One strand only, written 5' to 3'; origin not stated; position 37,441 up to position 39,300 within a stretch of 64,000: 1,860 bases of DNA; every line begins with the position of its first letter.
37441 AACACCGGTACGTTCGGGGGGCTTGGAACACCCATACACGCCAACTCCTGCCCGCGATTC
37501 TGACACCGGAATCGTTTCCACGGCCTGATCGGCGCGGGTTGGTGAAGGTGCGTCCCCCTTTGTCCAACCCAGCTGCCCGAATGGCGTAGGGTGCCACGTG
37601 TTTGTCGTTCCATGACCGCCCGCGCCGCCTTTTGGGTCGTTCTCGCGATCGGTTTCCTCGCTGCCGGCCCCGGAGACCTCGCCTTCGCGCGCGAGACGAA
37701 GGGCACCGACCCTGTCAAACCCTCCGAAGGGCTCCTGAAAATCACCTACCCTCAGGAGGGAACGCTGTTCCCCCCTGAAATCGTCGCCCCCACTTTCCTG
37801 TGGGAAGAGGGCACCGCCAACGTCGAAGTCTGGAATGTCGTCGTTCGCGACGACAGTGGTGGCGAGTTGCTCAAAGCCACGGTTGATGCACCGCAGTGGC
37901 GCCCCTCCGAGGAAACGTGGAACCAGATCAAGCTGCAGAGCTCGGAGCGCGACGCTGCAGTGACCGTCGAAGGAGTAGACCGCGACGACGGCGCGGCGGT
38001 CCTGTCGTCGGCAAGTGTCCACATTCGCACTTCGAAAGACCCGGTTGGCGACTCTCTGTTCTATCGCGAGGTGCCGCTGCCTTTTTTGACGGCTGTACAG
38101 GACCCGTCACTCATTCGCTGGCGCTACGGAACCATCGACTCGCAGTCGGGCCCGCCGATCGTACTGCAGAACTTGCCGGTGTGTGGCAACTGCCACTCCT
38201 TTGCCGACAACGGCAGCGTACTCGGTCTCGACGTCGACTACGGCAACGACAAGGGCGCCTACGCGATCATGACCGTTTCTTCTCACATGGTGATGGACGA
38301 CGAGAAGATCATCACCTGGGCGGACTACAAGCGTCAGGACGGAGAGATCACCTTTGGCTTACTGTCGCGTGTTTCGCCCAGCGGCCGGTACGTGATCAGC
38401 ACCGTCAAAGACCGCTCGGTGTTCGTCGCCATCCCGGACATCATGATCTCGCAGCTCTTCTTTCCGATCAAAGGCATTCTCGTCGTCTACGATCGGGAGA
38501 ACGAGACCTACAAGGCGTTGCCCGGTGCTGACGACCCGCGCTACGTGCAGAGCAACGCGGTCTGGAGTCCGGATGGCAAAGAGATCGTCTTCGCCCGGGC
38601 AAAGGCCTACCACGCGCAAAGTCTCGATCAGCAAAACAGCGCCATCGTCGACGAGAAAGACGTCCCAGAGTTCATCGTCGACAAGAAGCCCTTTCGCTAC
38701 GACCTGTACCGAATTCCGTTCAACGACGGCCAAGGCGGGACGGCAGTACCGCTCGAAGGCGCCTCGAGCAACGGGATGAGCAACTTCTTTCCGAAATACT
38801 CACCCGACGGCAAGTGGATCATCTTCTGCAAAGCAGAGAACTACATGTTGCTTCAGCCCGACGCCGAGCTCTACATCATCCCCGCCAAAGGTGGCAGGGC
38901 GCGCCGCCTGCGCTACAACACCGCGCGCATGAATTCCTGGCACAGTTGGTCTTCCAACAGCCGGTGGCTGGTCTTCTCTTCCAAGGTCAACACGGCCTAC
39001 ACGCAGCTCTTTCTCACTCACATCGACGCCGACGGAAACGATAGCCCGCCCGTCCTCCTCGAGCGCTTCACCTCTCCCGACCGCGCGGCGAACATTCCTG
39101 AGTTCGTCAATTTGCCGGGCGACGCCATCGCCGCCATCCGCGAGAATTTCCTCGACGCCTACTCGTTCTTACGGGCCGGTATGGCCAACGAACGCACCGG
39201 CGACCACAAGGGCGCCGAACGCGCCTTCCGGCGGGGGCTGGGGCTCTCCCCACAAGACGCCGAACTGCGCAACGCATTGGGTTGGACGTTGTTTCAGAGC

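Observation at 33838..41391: Secreted protein cluster: CocE/NonD hydrolase, beta-helix protein, haem-motif PD40/TPR protein and c3-like multihaem cytochrome with dockerin-like acidic segment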

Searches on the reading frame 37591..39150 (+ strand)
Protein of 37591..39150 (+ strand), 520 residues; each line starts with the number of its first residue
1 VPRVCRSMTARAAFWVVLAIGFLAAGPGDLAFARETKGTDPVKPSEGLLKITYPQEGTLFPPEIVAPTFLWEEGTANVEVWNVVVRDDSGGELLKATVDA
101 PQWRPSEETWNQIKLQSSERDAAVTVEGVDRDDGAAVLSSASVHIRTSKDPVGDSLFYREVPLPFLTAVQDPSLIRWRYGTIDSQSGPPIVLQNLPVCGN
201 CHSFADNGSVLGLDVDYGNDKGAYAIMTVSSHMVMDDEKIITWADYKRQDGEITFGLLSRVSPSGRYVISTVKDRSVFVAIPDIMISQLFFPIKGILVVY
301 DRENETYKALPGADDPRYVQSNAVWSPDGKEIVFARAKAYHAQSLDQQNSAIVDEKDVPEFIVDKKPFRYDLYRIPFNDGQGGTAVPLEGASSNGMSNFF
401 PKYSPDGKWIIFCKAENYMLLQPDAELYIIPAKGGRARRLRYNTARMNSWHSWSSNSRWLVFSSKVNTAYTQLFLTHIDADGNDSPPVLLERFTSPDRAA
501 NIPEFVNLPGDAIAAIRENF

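Call 18: search_protein_families(library=pfam, proteins=[window:37591-39150:+], max_evalue=10)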
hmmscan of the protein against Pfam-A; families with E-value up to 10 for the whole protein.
window:37591-39150:+ (520 aa): 3 families
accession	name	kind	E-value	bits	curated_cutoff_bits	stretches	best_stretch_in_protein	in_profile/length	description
PF07676.18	PD40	-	2e-10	40.8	20.9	3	443-466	6-29/38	WD40-like Beta Propeller Repeat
PF00400.38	WD40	-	0.13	13.3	27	0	261-279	19-37/39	WD domain, G-beta repeat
PF00930.27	DPPIV_N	-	0.45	9.6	22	1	294-352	22-78/354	Dipeptidyl peptidase IV (DPP IV) N-terminal region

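Call 31: search_solved_structures(query=window:37591-39150:+, max_evalue=1, show_alignments=2)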
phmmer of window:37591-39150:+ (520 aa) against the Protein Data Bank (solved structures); distinct sequences matched with E-value up to 1: 1.
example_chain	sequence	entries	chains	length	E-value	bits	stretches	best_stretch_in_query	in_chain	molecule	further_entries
2ojh_A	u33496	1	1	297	0.011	17.6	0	425-462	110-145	Uncharacterized protein Atu1656/AGR_C_3050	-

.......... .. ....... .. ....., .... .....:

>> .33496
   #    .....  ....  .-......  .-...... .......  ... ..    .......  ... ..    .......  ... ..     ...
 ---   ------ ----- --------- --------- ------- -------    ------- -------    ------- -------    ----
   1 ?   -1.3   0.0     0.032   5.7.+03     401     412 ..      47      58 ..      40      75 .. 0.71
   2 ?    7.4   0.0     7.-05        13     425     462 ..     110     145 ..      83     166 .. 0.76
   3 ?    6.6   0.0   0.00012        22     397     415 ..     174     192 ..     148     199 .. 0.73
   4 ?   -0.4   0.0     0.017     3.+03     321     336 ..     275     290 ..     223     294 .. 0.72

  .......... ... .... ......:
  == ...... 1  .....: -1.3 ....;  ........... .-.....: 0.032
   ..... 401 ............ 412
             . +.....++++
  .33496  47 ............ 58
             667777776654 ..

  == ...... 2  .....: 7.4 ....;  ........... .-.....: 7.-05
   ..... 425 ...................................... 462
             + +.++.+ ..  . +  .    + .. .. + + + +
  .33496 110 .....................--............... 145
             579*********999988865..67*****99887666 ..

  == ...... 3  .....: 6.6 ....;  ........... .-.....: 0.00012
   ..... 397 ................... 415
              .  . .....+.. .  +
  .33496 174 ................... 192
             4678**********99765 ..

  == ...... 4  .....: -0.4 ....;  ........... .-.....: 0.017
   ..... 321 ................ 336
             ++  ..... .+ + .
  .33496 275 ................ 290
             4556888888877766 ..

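Call 39: find_homologous_proteins(query=window:37591-39150:+, max_evalue=0.001)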
Query window:37591-39150:+ (520 aa): 7988 proteins with E <= 0.001 among 8000 candidates; the best 120 are listed.
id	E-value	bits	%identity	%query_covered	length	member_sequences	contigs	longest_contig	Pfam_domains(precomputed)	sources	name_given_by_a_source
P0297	0.0e+0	1182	100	99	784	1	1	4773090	PF03704.24,PF13414.13,PF01535.27,PF13374.13,PF07721.21,PF24575.2,PF02259.30,PF11846.15,PF00515.35,PF13424.13,PF13429.13,PF07719.24,PF13174.13,PF13431.13,PF23914.2,PF13176.13,PF24885.2,PF13428.13,PF07676.19,PF25064.2,PF14559.13,PF26549.1,PF13371.13,PF12895.14,PF21033.5,PF13432.13,PF13181.13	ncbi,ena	-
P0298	6.1e-280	947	84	91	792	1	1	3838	PF13414.13,PF23558.2,PF01535.27,PF13374.13,PF07721.21,PF24575.2,PF02259.30,PF11846.15,PF00515.35,PF13424.13,PF13429.13,PF07719.24,PF13174.13,PF13431.13,PF23914.2,PF13176.13,PF24885.2,PF13428.13,PF07676.19,PF14559.13,PF26549.1,PF13371.13,PF12895.14,PF21033.5,PF13432.13,PF13181.13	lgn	-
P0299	2.9e-279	945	84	91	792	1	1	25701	PF03704.24,PF13414.13,PF13374.13,PF07721.21,PF24575.2,PF00515.35,PF13424.13,PF13429.13,PF14561.13,PF07719.24,PF13174.13,PF13431.13,PF23914.2,PF13176.13,PF13428.13,PF07676.19,PF14559.13,PF26549.1,PF13371.13,PF12895.14,PF21033.5,PF13432.13,PF13181.13,PF10373.16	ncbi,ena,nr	ncbi:MAG TPA: tetratricopeptide repeat protein [Candidatus Dormibacteraeota bacterium]|nr:tetratrico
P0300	7.8e-279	944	79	100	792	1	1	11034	PF03704.24,PF09976.16,PF13414.13,PF13374.13,PF07721.21,PF24575.2,PF00515.35,PF13424.13,PF13429.13,PF07719.24,PF13174.13,PF20308.5,PF13431.13,PF23914.2,PF13176.13,PF13428.13,PF07676.19,PF14559.13,PF26549.1,PF13371.13,PF12895.14,PF21033.5,PF13432.13,PF13181.13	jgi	jgi:pentatricopeptide repeat protein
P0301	3.9e-278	941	79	100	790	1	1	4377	PF13414.13,PF13374.13,PF07721.21,PF24575.2,PF00515.35,PF13424.13,PF13429.13,PF14561.13,PF07719.24,PF13174.13,PF20308.5,PF13431.13,PF23914.2,PF13176.13,PF24885.2,PF13428.13,PF07676.19,PF14559.13,PF26549.1,PF13371.13,PF12895.14,PF21033.5,PF13432.13,PF13181.13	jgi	jgi:tetratricopeptide (TPR) repeat protein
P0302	3.3e-277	938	84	92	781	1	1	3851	PF03704.24,PF13414.13,PF01535.27,PF13374.13,PF07721.21,PF24575.2,PF00515.35,PF13424.13,PF13429.13,PF14561.13,PF07719.24,PF13174.13,PF20308.5,PF13431.13,PF23914.2,PF13176.13,PF24885.2,PF13428.13,PF07676.19,PF25064.2,PF14559.13,PF26549.1,PF13371.13,PF12895.14,PF21033.5,PF13432.13,PF13181.13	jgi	jgi:pentatricopeptide repeat protein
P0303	4.9e-276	934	78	100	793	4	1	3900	PF03704.24,PF13431.13,PF23914.2,PF13414.13,PF13176.13,PF13428.13,PF07676.19,PF13374.13,PF07721.21,PF14559.13,PF24575.2,PF26549.1,PF13371.13,PF11846.15,PF00515.35,PF12895.14,PF13424.13,PF21033.5,PF13432.13,PF13429.13,PF13181.13,PF07719.24,PF13174.13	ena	-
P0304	6.7e-276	934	78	99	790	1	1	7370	PF13431.13,PF23914.2,PF13414.13,PF13176.13,PF24885.2,PF13428.13,PF07676.19,PF13374.13,PF07721.21,PF14559.13,PF24575.2,PF26549.1,PF13371.13,PF00515.35,PF12895.14,PF13424.13,PF21033.5,PF13432.13,PF13429.13,PF13181.13,PF07719.24,PF13174.13,PF20308.5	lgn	-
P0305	8.3e-276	934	83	90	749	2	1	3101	PF03704.24,PF13431.13,PF23914.2,PF13414.13,PF13176.13,PF24885.2,PF13428.13,PF07676.19,PF13374.13,PF07721.21,PF14559.13,PF24575.2,PF26549.1,PF13371.13,PF00515.35,PF12895.14,PF13424.13,PF21033.5,PF13432.13,PF13429.13,PF13181.13,PF07719.24,PF13174.13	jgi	jgi:Flp pilus assembly protein TadD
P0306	1.3e-275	933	78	100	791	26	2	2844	PF09976.16,PF13414.13,PF01535.27,PF13374.13,PF07721.21,PF24575.2,PF00515.35,PF13424.13,PF13429.13,PF07719.24,PF13174.13,PF20308.5,PF25063.1,PF13431.13,PF23914.2,PF13176.13,PF24885.2,PF13428.13,PF07676.19,PF25064.2,PF14559.13,PF26549.1,PF13371.13,PF12895.14,PF21033.5,PF13432.13,PF13181.13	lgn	-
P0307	1.2e-274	930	83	91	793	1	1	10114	PF03704.24,PF09976.16,PF13414.13,PF13374.13,PF07721.21,PF24575.2,PF02259.30,PF00515.35,PF13424.13,PF13429.13,PF14561.13,PF07719.24,PF13174.13,PF20308.5,PF13431.13,PF23914.2,PF13176.13,PF13428.13,PF07676.19,PF14559.13,PF26549.1,PF13371.13,PF12895.14,PF21033.5,PF13432.13,PF13181.13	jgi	jgi:tetratricopeptide (TPR) repeat protein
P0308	1.5e-274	929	78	99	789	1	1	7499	PF03704.24,PF13431.13,PF23914.2,PF13414.13,PF13176.13,PF13428.13,PF07676.19,PF13374.13,PF07721.21,PF14559.13,PF24575.2,PF26549.1,PF13371.13,PF00515.35,PF12895.14,PF13424.13,PF21033.5,PF13432.13,PF13429.13,PF13181.13,PF07719.24,PF13174.13,PF20308.5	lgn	-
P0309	3.1e-274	928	78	100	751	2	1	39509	PF03704.24,PF13414.13,PF13374.13,PF07721.21,PF24575.2,PF00515.35,PF13424.13,PF13429.13,PF07719.24,PF13174.13,PF20308.5,PF13431.13,PF23914.2,PF13176.13,PF24885.2,PF13428.13,PF07676.19,PF14559.13,PF26549.1,PF13371.13,PF12895.14,PF21033.5,PF13432.13,PF13181.13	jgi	jgi:Flp pilus assembly protein TadD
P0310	3.9e-274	928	84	91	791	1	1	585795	PF03704.24,PF13414.13,PF13374.13,PF07721.21,PF24575.2,PF11846.15,PF00515.35,PF13424.13,PF13429.13,PF14561.13,PF07719.24,PF13174.13,PF20308.5,PF13431.13,PF23914.2,PF13176.13,PF24885.2,PF13428.13,PF07676.19,PF14559.13,PF26549.1,PF13371.13,PF12895.14,PF21033.5,PF13432.13,PF13181.13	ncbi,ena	-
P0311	5.0e-274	928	84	91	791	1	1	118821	PF03704.24,PF13414.13,PF13374.13,PF07721.21,PF24575.2,PF00515.35,PF13424.13,PF13429.13,PF14561.13,PF07719.24,PF13174.13,PF20308.5,PF13431.13,PF23914.2,PF13176.13,PF24885.2,PF13428.13,PF07676.19,PF14559.13,PF26549.1,PF13371.13,PF12895.14,PF21033.5,PF13432.13,PF13181.13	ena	-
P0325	4.0e-271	918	77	100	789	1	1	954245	PF03704.24,PF13414.13,PF13374.13,PF07721.21,PF24575.2,PF00515.35,PF13424.13,PF13429.13,PF07719.24,PF13174.13,PF20308.5,PF13431.13,PF23914.2,PF13176.13,PF13428.13,PF07676.19,PF25064.2,PF14559.13,PF26549.1,PF13371.13,PF12895.14,PF21033.5,PF26550.2,PF13432.13,PF13181.13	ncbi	ncbi:MAG: tetratricopeptide repeat protein [Candidatus Binatia bacterium]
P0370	3.0e-267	905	76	100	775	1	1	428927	PF13431.13,PF23914.2,PF13414.13,PF13176.13,PF24885.2,PF13428.13,PF07676.19,PF13374.13,PF07721.21,PF14559.13,PF24575.2,PF26549.1,PF13371.13,PF00515.35,PF12895.14,PF13424.13,PF21033.5,PF13432.13,PF13429.13,PF13181.13,PF07719.24,PF13174.13,PF20308.5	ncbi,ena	-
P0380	9.3e-267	904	80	91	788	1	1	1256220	PF13414.13,PF13374.13,PF07721.21,PF24575.2,PF00515.35,PF13424.13,PF13429.13,PF07719.24,PF13174.13,PF20308.5,PF13431.13,PF23914.2,PF13176.13,PF13428.13,PF07676.19,PF25064.2,PF14559.13,PF26549.1,PF13371.13,PF17874.8,PF12895.14,PF21033.5,PF13432.13,PF13181.13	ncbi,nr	ncbi:tetratricopeptide repeat protein [bacterium]|nr:tetratricopeptide repeat protein [bacterium]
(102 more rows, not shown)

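Call 49: predict_structure(alignment_id=A3)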
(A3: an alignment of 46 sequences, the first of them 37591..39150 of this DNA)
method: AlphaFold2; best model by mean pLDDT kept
length: 520 residues; sequences in the alignment: 46
mean_pLDDT: 58.5   pTM: 0.54
mean pLDDT of the five models: 58.5, 58.1, 57.7, 55.1, 54.5
residues with pLDDT >= 90: 62; 70-90: 150; 50-70: 90; < 50: 218
segments of 3 or more residues with pLDDT < 50: 1-46, 151-258, 273-294, 341-365, 495-504
pLDDT, mean of each block of 10 residues (from residue 1): 32 30 29 25 52 73 70 84 91 90 85 80 90 75 80 30 23 25 28 27 29 31 29 28 28 39 67 41 33 59 69 77 81 81 40 35 55 92 93 86 86 74 74 92 63 65 62 78 81 48 52 57
secondary structure, 60 per line:
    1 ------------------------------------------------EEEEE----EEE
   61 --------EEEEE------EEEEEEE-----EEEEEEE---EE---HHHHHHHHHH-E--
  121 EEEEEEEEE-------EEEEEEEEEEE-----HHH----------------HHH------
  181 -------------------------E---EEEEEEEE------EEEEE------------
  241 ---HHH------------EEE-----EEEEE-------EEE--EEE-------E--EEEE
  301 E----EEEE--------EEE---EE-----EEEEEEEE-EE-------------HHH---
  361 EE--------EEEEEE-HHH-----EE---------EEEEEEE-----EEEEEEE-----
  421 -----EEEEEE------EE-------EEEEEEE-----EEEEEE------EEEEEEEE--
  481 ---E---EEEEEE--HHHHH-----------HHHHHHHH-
elements in order: E49-53 E58-60 E69-73 E80-86 E92-98 H107-116 E121-129 E137-147 E210-217 E224-228 E259-261 E267-271 E279-281 E284-286 E297-301 E306-309 E318-320 E331-338 E371-376 E397-403 E409-415 E426-431 E447-453 E459-464 E471-478 E488-493 H496-500 H512-519

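Call 53: search_protein_families(library=ncbifam, proteins=[window:37591-39150:+], max_evalue=10)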
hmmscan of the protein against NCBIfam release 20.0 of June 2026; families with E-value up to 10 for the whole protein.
window:37591-39150:+ (520 aa): 5 families
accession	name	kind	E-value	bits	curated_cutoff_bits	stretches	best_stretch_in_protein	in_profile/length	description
TIGR02800.1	propeller_TolB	equivalog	2.9e-07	29.8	343.15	1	392-482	319-401/418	Tol-Pal system beta propeller repeat protein TolB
NF002183.0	PRK01029.1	equivalog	0.00011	21.4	405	1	400-477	331-401/429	Tol-Pal system protein TolB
NF033523.0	lasso_peptidase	equivalog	0.00077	18.3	400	1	321-466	22-152/638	Atxe2 family lasso peptide isopeptidase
NF053518.1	DipepPtdsDpp5Prph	equivalog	0.0042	15.7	900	1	324-478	201-329/655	dipeptidyl-peptidase Dpp5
NF053607.1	CHU_0125_OmpA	equivalog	0.24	9.9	620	0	402-485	225-315/639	CHU_0125 family OmpA-like outer membrane integrity protein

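Call 57: find_encoding_contigs(protein=P0380, flank=6000, max_places=2)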
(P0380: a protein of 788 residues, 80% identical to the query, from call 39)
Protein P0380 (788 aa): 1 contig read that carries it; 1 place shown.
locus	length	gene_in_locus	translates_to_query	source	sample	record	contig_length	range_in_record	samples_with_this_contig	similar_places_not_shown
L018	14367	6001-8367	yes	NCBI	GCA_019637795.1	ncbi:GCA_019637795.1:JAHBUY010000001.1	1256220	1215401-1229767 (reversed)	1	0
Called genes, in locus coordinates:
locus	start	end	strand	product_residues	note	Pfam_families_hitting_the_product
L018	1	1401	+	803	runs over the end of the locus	PF05118:Asp_Arg_Hydrox, PF04055:Radical_SAM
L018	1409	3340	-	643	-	PF07719:TPR_2 (faint), PF13432:TPR_16 (faint), PF14559:TPR_19 (faint), PF13428:TPR_14 (weak)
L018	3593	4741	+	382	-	PF22842:Pel9A-like_beta_helix (faint), PF13229:Beta_helix, PF05048:NosD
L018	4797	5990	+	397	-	PF01042:Ribonuc_L-PSP (weak)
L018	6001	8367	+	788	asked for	PF26549:Tricorn_N, PF13414:TPR_11, PF13432:TPR_16, PF14559:TPR_19, PF13414:TPR_11, PF13424:TPR_12, PF13432:TPR_16, PF14559:TPR_19, +27 more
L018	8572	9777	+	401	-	-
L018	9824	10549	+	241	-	-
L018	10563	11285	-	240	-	-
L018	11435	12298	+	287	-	-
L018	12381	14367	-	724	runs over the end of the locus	PF13472:Lipase_GDSL_2 (faint), PF13948:DUF4215, PF00526:Dicty_CTDC (weak)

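Call 58: find_encoding_contigs(protein=P0325, flank=6000, max_places=2)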
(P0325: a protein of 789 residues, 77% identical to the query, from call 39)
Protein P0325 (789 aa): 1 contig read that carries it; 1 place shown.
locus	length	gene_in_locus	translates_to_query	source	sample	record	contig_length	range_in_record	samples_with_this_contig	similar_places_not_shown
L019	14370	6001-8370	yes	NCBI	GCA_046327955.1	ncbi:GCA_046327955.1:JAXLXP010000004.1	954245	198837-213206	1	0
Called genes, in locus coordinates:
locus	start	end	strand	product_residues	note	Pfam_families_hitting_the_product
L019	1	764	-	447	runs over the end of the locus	PF04966:OprB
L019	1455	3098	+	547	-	PF00672:HAMP, PF00015:MCPsignal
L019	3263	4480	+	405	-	PF01042:Ribonuc_L-PSP (weak)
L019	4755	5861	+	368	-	PF22842:Pel9A-like_beta_helix, PF05048:NosD, PF13229:Beta_helix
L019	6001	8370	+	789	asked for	PF26549:Tricorn_N, PF13429:TPR_15, PF13414:TPR_11, PF13432:TPR_16, PF13414:TPR_11, PF13432:TPR_16, PF13432:TPR_16, PF14559:TPR_19, +24 more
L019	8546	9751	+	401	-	-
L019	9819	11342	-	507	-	PF01229:Glyco_hydro_39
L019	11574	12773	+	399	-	PF01041:DegT_DnrJ_EryC1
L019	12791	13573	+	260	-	PF13641:Glyco_tranf_2_3, PF00535:Glycos_transf_2, PF14258:DUF4350 (weak)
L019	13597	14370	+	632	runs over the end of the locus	PF13231:PMT_2 (weak)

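Call 59: find_encoding_contigs(protein=P0370, flank=6000, max_places=2)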
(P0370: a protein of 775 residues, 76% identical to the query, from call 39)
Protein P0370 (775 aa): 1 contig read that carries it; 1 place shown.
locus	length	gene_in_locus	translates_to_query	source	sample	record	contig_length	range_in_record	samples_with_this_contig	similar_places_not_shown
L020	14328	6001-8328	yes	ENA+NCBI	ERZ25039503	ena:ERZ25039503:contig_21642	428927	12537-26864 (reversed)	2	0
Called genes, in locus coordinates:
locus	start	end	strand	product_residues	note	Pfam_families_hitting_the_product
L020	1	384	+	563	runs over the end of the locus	PF05977:MFS_3, PF07690:MFS_1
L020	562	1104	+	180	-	PF00210:Ferritin, PF02915:Rubrerythrin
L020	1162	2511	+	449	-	PF01235:Na_Ala_symp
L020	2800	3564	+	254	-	-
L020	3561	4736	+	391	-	PF22842:Pel9A-like_beta_helix (weak), PF05048:NosD, PF13229:Beta_helix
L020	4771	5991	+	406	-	PF01042:Ribonuc_L-PSP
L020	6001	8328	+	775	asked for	PF26549:Tricorn_N, PF13429:TPR_15, PF13432:TPR_16 (weak), PF14559:TPR_19 (weak), PF13414:TPR_11 (weak), PF13424:TPR_12, PF13432:TPR_16, PF13414:TPR_11, +24 more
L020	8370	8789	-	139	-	PF00578:AhpC-TSA, PF08534:Redoxin, PF00085:Thioredoxin (faint), PF13098:Thioredoxin_2 (weak), PF13905:Thioredoxin_8 (weak)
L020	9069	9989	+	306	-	PF00781:DAGK_cat, PF19279:YegS_C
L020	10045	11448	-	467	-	PF10604:Polyketide_cyc2, PF00106:adh_short, PF01370:Epimerase (weak), PF08659:KR (weak), PF13561:adh_short_C2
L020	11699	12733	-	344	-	PF12625:Arabinose_bd, PF12833:HTH_18, PF00165:HTH_AraC (weak)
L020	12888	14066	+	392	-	PF00487:FA_desaturase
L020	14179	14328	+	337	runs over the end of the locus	PF00111:Fer2, PF00970:FAD_binding_6, PF00175:NAD_binding_1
